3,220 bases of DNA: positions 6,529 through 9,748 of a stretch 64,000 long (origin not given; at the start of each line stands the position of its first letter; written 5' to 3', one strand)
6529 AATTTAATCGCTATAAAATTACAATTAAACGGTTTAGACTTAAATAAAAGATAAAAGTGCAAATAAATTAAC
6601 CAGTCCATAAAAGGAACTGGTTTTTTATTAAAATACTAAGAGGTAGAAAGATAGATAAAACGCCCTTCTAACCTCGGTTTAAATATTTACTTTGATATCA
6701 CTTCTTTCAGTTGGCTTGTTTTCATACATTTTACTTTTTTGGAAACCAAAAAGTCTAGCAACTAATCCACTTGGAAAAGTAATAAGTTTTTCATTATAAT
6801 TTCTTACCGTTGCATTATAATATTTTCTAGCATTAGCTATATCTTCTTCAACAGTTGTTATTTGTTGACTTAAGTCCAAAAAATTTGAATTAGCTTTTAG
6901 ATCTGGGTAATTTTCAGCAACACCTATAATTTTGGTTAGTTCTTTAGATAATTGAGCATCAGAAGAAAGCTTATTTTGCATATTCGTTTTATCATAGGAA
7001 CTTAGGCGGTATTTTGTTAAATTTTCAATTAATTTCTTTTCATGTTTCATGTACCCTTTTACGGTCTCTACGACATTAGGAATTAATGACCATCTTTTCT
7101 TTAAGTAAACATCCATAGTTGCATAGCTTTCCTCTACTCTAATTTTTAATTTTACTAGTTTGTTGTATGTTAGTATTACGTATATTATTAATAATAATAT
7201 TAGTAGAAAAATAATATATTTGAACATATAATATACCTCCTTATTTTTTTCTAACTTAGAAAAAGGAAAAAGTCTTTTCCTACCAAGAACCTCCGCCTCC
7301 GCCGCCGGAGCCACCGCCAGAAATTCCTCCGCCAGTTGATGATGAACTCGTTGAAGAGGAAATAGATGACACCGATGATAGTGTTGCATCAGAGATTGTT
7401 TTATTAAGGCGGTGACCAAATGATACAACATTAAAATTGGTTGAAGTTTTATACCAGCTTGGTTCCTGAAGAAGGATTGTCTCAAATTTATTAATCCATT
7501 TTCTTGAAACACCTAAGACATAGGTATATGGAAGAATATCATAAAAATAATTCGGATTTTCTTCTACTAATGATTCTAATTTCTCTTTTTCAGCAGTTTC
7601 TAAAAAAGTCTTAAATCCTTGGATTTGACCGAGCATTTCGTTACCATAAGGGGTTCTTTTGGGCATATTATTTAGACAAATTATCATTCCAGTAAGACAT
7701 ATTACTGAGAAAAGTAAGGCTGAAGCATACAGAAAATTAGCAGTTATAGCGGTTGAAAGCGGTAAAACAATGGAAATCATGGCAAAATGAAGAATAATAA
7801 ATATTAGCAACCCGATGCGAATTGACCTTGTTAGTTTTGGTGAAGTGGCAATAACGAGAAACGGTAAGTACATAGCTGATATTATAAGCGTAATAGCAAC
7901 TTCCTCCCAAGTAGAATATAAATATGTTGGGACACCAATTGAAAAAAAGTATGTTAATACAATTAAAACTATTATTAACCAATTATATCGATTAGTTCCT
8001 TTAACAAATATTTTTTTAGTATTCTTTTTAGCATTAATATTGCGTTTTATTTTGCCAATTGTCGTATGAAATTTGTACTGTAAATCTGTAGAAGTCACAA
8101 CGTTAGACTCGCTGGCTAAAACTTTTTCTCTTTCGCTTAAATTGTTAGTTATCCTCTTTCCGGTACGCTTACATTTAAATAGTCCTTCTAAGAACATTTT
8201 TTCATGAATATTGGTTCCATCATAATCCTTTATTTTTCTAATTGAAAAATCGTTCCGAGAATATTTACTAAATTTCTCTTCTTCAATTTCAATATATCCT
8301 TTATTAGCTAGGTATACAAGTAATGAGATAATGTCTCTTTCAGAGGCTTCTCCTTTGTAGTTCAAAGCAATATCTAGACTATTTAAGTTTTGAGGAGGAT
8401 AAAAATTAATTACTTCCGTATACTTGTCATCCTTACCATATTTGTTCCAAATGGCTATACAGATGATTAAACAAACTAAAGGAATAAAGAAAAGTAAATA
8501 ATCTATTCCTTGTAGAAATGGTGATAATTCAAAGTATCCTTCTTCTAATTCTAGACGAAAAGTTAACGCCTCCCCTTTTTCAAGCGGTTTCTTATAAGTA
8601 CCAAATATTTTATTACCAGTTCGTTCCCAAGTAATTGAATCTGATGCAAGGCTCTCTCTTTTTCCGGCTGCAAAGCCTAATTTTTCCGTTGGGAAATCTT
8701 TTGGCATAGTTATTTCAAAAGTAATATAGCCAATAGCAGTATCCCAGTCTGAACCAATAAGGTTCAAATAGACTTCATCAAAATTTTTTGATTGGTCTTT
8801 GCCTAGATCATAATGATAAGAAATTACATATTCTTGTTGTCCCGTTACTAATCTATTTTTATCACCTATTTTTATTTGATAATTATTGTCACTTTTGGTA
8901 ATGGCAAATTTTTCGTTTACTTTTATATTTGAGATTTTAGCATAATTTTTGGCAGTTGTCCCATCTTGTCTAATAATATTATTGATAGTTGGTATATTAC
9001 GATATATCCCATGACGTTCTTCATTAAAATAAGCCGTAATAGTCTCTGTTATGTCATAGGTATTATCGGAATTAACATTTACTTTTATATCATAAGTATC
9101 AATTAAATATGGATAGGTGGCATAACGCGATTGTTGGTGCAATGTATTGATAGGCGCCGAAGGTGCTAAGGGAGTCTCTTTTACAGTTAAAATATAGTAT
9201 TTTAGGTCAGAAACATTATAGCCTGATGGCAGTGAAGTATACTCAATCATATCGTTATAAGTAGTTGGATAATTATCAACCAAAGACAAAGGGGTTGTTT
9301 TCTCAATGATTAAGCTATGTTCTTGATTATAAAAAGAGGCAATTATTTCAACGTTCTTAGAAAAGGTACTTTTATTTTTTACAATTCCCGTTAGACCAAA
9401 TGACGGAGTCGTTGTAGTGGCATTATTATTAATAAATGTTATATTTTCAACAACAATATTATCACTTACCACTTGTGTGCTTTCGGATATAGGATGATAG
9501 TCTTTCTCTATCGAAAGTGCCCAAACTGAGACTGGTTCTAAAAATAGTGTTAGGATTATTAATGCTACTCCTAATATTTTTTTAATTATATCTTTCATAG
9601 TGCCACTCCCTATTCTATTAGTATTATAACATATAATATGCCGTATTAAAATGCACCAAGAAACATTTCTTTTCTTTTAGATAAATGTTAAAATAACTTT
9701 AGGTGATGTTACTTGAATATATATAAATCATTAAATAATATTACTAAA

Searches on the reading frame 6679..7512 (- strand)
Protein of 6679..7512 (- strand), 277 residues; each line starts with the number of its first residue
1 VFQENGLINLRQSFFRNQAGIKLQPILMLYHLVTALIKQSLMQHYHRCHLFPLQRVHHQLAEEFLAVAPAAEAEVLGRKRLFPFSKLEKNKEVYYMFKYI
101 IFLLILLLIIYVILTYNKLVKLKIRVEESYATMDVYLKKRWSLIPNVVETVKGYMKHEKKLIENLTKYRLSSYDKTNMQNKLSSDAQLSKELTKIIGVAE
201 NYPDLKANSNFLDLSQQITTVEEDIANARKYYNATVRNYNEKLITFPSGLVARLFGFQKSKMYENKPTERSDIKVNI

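Call 75: search_protein_families(library=pfam, proteins=[window:6679-7512:-], max_evalue=0.00001)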
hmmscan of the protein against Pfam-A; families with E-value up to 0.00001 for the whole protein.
window:6679-7512:- (277 aa): 1 family
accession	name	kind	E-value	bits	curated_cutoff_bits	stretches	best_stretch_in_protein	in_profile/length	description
PF04011.17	LemA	-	1.9e-47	161.3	26.2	1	130-276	2-148/149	LemA family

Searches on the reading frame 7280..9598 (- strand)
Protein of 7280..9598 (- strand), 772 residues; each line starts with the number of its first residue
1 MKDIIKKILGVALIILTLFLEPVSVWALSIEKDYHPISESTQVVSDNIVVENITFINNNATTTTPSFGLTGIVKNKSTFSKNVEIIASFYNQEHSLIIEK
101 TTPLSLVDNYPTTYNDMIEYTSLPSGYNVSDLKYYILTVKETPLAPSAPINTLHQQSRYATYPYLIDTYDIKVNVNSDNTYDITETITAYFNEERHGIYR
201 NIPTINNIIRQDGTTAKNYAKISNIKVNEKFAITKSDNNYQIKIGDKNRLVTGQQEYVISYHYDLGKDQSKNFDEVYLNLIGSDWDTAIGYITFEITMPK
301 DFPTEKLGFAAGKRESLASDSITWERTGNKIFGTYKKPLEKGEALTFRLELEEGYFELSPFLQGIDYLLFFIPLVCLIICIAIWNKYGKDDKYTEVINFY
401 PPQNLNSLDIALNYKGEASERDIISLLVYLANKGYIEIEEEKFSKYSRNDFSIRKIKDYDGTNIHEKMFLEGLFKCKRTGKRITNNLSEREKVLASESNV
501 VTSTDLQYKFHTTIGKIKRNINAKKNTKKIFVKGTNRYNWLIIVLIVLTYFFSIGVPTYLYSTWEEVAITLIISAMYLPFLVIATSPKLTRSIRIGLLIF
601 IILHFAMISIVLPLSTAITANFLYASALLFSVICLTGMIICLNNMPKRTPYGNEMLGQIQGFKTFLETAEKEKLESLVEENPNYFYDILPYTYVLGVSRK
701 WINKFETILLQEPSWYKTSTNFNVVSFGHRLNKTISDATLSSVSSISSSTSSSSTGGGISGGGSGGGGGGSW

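Call 75: search_protein_families(library=pfam, proteins=[window:7280-9598:-], max_evalue=0.00001)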
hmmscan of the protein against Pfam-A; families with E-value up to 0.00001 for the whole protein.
window:7280-9598:- (772 aa): 2 families
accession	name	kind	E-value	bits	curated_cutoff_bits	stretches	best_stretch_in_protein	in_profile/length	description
PF20990.2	DUF2207_C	-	5.9e-35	121.6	33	1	402-705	9-247/247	Predicted membrane protein (DUF2207) C-terminal domain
PF09972.14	DUF2207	-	1.6e-25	90.7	24.4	1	166-348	2-169/172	Predicted membrane protein (DUF2207) N-terminal domain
